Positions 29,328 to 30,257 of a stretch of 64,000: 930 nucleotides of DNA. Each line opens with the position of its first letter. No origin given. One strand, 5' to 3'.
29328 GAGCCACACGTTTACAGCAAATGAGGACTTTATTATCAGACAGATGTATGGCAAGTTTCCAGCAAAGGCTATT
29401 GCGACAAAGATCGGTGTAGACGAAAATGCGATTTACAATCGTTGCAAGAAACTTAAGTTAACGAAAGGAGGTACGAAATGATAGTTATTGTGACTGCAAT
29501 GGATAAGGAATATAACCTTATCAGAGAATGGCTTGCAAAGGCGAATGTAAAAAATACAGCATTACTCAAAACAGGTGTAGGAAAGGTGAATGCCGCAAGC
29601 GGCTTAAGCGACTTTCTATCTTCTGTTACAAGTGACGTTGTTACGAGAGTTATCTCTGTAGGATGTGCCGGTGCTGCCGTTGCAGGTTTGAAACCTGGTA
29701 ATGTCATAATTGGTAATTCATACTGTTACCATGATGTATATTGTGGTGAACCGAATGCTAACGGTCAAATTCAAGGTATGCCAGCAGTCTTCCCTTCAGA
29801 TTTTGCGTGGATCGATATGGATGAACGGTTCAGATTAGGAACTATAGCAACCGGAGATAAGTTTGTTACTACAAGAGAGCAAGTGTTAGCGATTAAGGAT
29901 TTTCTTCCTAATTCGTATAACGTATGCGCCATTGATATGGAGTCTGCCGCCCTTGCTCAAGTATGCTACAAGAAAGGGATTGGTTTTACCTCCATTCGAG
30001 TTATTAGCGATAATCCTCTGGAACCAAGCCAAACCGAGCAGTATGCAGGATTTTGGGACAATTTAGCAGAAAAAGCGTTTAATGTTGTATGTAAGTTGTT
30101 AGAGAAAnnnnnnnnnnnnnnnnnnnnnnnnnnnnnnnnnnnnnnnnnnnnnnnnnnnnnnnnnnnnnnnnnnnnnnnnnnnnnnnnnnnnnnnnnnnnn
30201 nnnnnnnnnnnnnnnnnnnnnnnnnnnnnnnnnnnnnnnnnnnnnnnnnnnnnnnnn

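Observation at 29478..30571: Phage-encoded Pfs (MTA/SAH nucleosidase) plus LuxS operon with intact catalytic residues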

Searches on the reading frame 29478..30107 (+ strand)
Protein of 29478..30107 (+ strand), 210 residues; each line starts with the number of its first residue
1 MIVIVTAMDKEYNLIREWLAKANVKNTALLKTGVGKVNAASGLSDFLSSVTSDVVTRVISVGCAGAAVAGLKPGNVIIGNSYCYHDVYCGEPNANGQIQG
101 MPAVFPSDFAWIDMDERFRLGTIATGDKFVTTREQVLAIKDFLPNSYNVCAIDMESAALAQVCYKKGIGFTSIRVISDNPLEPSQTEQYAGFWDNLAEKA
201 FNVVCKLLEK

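Call 3: search_protein_families(library=pfam, proteins=[window:29478-30107:+], max_evalue=0.01)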
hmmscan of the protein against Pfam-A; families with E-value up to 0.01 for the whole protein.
window:29478-30107:+ (210 aa): 1 family
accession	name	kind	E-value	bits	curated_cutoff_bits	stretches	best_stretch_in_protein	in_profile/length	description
PF01048.26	PNP_UDP_1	-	1.7e-27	96.8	25.1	1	22-209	39-233/233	Phosphorylase superfamily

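Call 4: search_protein_families(library=ncbifam, proteins=[window:29478-30107:+], max_evalue=0.01)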
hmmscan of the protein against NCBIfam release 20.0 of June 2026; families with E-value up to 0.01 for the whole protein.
window:29478-30107:+ (210 aa): 20 families
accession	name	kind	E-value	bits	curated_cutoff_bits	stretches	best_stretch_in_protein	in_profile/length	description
NF004079.0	PRK05584.1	equivalog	5.2e-31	107.9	169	1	18-209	34-228/232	5'-methylthioadenosine/adenosylhomocysteine nucleosidase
TIGR01704.1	MTA_SAH-Nsdase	equivalog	2.6e-22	79.5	73.8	1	23-209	38-227/229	5'-methylthioadenosine/S-adenosylhomocysteine nucleosidase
NF004168.0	PRK05634.1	equivalog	6.6e-15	55.4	129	1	24-185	20-163/185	nucleosidase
TIGR03664.1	fut_nucase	equivalog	1.1e-14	54.7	124.7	2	2-87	1-94/228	futalosine hydrolase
TIGR03468.1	HpnG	hypoth_equivalog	1.4e-14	54.2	187.1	1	31-179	26-157/212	hopanoid-associated phosphorylase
NF005522.0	PRK07164.1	equivalog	1.5e-10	40.9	161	1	24-209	44-216/218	5'-methylthioadenosine/S-adenosylhomocysteine nucleosidase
NF005476.0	PRK07077.1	equivalog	2e-10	40.3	215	1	47-178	46-171/243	phosphorylase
NF011286.0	PRK14697.1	equivalog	4.7e-10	39.4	260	1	29-205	46-221/233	bifunctional 5'-methylthioadenosine/S-adenosylhomocysteine nucleosidase/phosphatase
NF005213.0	PRK06698.1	equivalog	1e-08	34.4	768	1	29-204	46-220/459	bifunctional 5'-methylthioadenosine/S-adenosylhomocysteine nucleosidase/phosphatase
NF005221.0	PRK06714.1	equivalog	3.3e-08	33.3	218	1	31-189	48-207/236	S-adenosylhomocysteine nucleosidase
NF033570.1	FIB_Spiroplas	equivalog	6.1e-06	25.1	200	1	25-186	39-202/512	cytoskeletal motor fibril protein Fib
NF004489.0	PRK05819.1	subfamily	7.8e-06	25.3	230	1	55-182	83-209/236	DeoD-type purine-nucleoside phosphorylase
NF006087.0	PRK08236.1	equivalog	9.1e-06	25.5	213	1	2-87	7-89/219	futalosine hydrolase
TIGR01717.1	AMP-nucleosdse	equivalog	2e-05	23.6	364.7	1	114-182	358-425/478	AMP nucleosidase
TIGR01705.1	MTA_SAH-nuc-hyp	equivalog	2.5e-05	24.2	152.2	1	26-207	30-201/212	5'-methylthioadenosine/S-adenosylhomocysteine nucleosidase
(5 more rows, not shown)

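Call 5: search_protein_families(library=phrogs, proteins=[window:29478-30107:+], max_evalue=0.01)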
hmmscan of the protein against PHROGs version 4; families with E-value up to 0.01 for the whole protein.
window:29478-30107:+ (210 aa): 1 family
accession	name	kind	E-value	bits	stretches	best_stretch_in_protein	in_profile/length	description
phrog_33353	-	unknown function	0.00015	21.4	1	114-182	372-438/490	-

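Call 14: find_homologous_proteins(query=window:29478-30107:+, max_evalue=0.00001)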
Query window:29478-30107:+ (210 aa): 792 proteins with E <= 0.00001 among 1477 candidates; the best 120 are listed.
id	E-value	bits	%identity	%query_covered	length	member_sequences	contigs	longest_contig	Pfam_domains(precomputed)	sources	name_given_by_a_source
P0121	5.5e-135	466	99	100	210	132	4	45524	PF01048.27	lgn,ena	-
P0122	5.6e-126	436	91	100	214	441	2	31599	PF01048.27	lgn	-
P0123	1.5e-124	432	96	95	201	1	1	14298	PF01048.27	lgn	-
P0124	8.2e-120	416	93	100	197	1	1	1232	PF01048.27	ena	-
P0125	1.1e-118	412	86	100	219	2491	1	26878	PF01048.27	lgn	-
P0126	4.9e-83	296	68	99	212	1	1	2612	PF01048.27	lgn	-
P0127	5.9e-82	293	65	99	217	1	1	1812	PF01048.27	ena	-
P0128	8.9e-82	292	65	99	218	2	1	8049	PF01048.27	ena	-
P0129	1.1e-81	292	64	98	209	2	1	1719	PF01048.27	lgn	-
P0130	1.3e-81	291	64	98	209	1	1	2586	PF01048.27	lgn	-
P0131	2.7e-81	290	63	99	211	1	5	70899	PF01048.27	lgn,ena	-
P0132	4.1e-80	287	65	99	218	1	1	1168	PF01048.27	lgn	-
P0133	8.0e-80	286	64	99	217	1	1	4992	PF01048.27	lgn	-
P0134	6.1e-79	283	62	99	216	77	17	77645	PF01048.27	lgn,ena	-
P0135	2.4e-78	281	64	99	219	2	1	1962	PF01048.27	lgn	-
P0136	9.4e-78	279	59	100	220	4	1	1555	PF01048.27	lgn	-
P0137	1.1e-77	279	62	99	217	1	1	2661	PF01048.27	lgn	-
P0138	2.2e-77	278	63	99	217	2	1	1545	PF01048.27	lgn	-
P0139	3.9e-77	277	62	99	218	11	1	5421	PF01048.27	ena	-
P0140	9.4e-77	276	62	99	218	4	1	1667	PF01048.27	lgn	-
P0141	1.3e-75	272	61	99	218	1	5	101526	PF01048.27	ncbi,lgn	-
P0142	2.3e-75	271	85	67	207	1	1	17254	PF01048.27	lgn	-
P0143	2.8e-75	271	60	97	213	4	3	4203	PF01048.27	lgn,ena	-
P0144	6.2e-75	270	63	99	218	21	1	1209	PF01048.27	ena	-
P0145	7.2e-72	260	60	95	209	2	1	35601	PF01048.27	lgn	-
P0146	4.2e-71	257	57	99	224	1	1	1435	PF01048.27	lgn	-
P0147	6.7e-71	256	56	99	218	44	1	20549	PF01048.27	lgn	-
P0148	1.3e-70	256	58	99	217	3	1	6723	PF01048.27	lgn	-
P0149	5.3e-69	250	79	66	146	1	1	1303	PF01048.27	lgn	-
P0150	4.1e-67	244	57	99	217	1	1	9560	PF01048.27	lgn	-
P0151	8.5e-64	233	53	100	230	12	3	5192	PF01048.27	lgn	-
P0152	5.9e-63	231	53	96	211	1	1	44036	PF01048.27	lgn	-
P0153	1.6e-62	229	52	100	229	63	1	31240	PF01048.27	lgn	-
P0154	2.6e-61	225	52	99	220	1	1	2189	PF01048.27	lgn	-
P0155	6.6e-60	221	51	100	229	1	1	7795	PF01048.27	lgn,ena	-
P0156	1.8e-59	219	51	99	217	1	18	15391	PF01048.27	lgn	-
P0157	2.8e-59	219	52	100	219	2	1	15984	PF01048.27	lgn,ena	-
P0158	3.6e-59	218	50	99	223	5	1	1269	PF01048.27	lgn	-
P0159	1.5e-58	216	49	99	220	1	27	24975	PF01048.27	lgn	-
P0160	1.6e-58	216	51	100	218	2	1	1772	PF01048.27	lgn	-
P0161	2.2e-58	216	50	100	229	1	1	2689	PF01048.27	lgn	-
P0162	9.5e-58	214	50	100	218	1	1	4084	PF01048.27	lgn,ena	-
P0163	9.6e-58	214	50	100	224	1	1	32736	PF01048.27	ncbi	-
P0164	1.2e-57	213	50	99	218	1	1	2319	PF01048.27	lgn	-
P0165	4.0e-57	211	47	99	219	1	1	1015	PF01048.27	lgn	-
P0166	1.1e-56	210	48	99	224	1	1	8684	PF01048.27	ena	-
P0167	1.3e-56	210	47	100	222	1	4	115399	PF01048.27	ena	-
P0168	2.0e-56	209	54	87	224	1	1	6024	PF01048.27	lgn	-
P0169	9.7e-56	207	48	98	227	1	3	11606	PF01048.27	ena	-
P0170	1.2e-55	207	53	91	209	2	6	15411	PF01048.27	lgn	-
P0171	1.4e-55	206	47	98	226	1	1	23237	PF01048.27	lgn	-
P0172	1.8e-55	206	47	99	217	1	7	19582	PF01048.27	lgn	-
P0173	2.1e-55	206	48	99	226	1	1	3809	PF01048.27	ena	-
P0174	9.4e-55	204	47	98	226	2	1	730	PF01048.27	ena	-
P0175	2.6e-54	202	48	99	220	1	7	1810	PF01048.27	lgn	-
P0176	6.9e-53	198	49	100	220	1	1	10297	PF01048.27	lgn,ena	-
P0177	9.0e-53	197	47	99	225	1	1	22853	PF01048.27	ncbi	-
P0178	1.9e-52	196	46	99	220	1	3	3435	PF01048.27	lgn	-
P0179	2.2e-52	196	47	97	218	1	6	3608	PF01048.27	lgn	-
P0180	5.1e-52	195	44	98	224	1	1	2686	PF01048.27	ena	-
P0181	5.7e-50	188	48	100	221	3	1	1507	PF01048.27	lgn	-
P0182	1.5e-47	180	43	99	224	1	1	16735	PF01048.27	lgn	-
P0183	3.0e-47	179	44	99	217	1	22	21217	PF01048.27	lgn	-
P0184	7.0e-46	175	42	98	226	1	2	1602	PF01048.27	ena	-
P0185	1.8e-45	173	43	99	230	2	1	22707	PF01048.27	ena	-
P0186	1.8e-43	167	71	52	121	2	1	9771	PF01048.27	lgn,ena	-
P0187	9.1e-39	152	40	95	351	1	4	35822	PF01048.27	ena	-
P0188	2.0e-38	150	45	98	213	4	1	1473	PF01048.27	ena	-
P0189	2.1e-38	150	44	100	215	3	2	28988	PF01048.27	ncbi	-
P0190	2.7e-38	150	42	96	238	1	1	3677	PF01048.27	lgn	-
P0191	3.1e-38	150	39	99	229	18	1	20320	PF01048.27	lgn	-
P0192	3.8e-38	150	39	99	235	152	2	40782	PF01048.27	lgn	-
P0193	6.4e-38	149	39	100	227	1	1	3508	PF01048.27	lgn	-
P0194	9.0e-38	148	39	98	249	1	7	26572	PF01048.27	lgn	-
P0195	1.9e-37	147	40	100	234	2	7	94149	PF01048.27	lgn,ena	-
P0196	3.2e-37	146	39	99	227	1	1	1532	PF01048.27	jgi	-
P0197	3.8e-37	146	41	96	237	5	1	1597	PF01048.27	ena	-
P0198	7.7e-37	145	39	96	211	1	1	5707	PF01048.27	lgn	-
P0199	7.8e-37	145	46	77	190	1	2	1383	PF01048.27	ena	-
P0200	7.9e-37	145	42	96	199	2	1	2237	PF01048.27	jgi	-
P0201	1.3e-36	145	41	89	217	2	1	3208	PF01048.27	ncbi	-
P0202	1.8e-36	144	40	100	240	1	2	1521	PF01048.27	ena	-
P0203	2.2e-36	144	46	77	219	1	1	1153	PF01048.27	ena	-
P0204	4.5e-36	143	39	91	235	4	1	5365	PF01048.27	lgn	-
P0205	4.7e-36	143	38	99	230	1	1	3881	PF01048.27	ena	-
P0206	6.1e-36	142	42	85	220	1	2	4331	PF01048.27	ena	-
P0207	6.7e-36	142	38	99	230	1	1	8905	PF01048.27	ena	-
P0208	7.4e-36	142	38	99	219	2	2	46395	PF01048.27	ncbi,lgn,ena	-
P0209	7.6e-36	142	42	99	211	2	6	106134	PF01048.27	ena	-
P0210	8.0e-36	142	40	95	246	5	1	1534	PF01048.27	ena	-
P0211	8.4e-36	142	42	99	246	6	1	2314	PF01048.27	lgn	-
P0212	9.8e-36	142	41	96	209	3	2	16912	PF01048.27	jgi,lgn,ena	-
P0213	9.8e-36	142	38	99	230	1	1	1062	PF01048.27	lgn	-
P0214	9.9e-36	142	39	99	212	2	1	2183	PF01048.27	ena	-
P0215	1.1e-35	141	37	99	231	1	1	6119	PF01048.27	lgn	-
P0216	1.2e-35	141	38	99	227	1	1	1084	PF01048.27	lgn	-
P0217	1.4e-35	141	38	99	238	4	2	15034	PF01048.27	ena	-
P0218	1.8e-35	141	38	99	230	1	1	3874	PF01048.27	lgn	-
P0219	2.3e-35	140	42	96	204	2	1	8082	PF01048.27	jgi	-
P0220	2.8e-35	140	40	91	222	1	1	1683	PF01048.27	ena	-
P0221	3.6e-35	140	37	99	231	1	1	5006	PF01048.27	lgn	-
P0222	3.6e-35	140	39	99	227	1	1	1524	PF01048.27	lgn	-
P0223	4.9e-35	139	41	99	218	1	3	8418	PF01048.27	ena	-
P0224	5.0e-35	139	37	99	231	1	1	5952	PF01048.27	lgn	-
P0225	5.2e-35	139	39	99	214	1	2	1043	PF01048.27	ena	-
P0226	5.4e-35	139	39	99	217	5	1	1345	PF01048.27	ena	-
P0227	6.0e-35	139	36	99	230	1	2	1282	PF01048.27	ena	-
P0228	6.2e-35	139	37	99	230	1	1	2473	PF01048.27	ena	-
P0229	7.3e-35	139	37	99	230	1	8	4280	PF01048.27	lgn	-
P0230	7.7e-35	139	37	99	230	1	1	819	PF01048.27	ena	-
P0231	8.0e-35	139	39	96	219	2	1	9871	PF01048.27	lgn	-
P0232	8.0e-35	139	40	99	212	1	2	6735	PF01048.27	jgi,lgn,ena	-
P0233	8.7e-35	139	36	99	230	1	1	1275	PF01048.27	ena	-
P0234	8.9e-35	139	38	99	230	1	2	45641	PF01048.27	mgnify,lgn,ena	mgnify:CR=1 FL=1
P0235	9.2e-35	138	39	100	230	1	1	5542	PF01048.27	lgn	-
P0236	9.2e-35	138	39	99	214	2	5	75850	PF01048.27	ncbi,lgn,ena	-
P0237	1.1e-34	138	36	99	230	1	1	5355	PF01048.27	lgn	-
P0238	1.2e-34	138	36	99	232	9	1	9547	PF01048.27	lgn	-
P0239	1.3e-34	138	39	100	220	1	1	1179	PF01048.27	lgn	-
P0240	1.3e-34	138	40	91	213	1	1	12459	PF01048.27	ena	-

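Call 35: search_solved_structures(query=window:29478-30107:+, max_evalue=0.00001, show_alignments=2)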
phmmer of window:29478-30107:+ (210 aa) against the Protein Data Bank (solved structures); distinct sequences matched with E-value up to 0.00001: 36.
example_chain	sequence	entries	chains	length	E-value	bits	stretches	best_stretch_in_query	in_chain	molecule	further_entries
4qez_B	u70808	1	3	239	1.8e-21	80.3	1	27-209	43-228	5'-methylthioadenosine/S-adenosylhomocysteine nucleosidase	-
6po4_A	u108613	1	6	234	1.2e-20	77.6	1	20-180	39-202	5'-methylthioadenosine/S-adenosylhomocysteine nucleosidase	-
3eei_A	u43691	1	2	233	1.7e-18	70.6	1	25-185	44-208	5-methylthioadenosine nucleosidase/S-adenosylhomocysteine nucleosidase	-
3mms_A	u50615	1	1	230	4.5e-18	69.2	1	27-180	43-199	5'-methylthioadenosine / S-adenosylhomocysteine nucleosidase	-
1zos_A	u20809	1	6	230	6e-18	68.8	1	27-180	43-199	5'-methylthioadenosine / S-adenosylhomocysteine nucleosidase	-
3dp9_A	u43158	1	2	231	2.2e-17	67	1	26-194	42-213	MTA/SAH nucleosidase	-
4wkb_A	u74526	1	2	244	2.6e-17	66.7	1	27-194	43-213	5'-methylthioadenosine/S-adenosylhomocysteine nucleosidase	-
3bl6_A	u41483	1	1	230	8e-17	65.1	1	26-180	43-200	5'-methylthioadenosine nucleosidase/S-adenosylhomocysteine nucleosidase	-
4gmh_A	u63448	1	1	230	8.1e-17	65.1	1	26-180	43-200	5'-methylthioadenosine/S-adenosylhomocysteine nucleosidase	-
4x24_A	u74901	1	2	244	9.3e-17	64.9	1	27-194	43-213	5'-methylthioadenosine/S-adenosylhomocysteine nucleosidase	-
4f1w_A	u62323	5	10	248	2.3e-15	60.3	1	21-182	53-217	5'-methylthioadenosine/S-adenosylhomocysteine nucleosidase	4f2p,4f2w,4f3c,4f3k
3o4v_A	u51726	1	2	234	6.1e-15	59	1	21-182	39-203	MTA/SAH nucleosidase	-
1z5n_A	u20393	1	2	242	6.9e-15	58.8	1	21-182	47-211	MTA/SAH nucleosidase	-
1jys_A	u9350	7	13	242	7.4e-15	58.7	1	21-182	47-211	MTA/SAH nucleosidase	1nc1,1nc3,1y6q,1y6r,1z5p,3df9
4wkc_A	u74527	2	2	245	7.9e-15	58.6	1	21-182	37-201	5'-methylthioadenosine/S-adenosylhomocysteine nucleosidase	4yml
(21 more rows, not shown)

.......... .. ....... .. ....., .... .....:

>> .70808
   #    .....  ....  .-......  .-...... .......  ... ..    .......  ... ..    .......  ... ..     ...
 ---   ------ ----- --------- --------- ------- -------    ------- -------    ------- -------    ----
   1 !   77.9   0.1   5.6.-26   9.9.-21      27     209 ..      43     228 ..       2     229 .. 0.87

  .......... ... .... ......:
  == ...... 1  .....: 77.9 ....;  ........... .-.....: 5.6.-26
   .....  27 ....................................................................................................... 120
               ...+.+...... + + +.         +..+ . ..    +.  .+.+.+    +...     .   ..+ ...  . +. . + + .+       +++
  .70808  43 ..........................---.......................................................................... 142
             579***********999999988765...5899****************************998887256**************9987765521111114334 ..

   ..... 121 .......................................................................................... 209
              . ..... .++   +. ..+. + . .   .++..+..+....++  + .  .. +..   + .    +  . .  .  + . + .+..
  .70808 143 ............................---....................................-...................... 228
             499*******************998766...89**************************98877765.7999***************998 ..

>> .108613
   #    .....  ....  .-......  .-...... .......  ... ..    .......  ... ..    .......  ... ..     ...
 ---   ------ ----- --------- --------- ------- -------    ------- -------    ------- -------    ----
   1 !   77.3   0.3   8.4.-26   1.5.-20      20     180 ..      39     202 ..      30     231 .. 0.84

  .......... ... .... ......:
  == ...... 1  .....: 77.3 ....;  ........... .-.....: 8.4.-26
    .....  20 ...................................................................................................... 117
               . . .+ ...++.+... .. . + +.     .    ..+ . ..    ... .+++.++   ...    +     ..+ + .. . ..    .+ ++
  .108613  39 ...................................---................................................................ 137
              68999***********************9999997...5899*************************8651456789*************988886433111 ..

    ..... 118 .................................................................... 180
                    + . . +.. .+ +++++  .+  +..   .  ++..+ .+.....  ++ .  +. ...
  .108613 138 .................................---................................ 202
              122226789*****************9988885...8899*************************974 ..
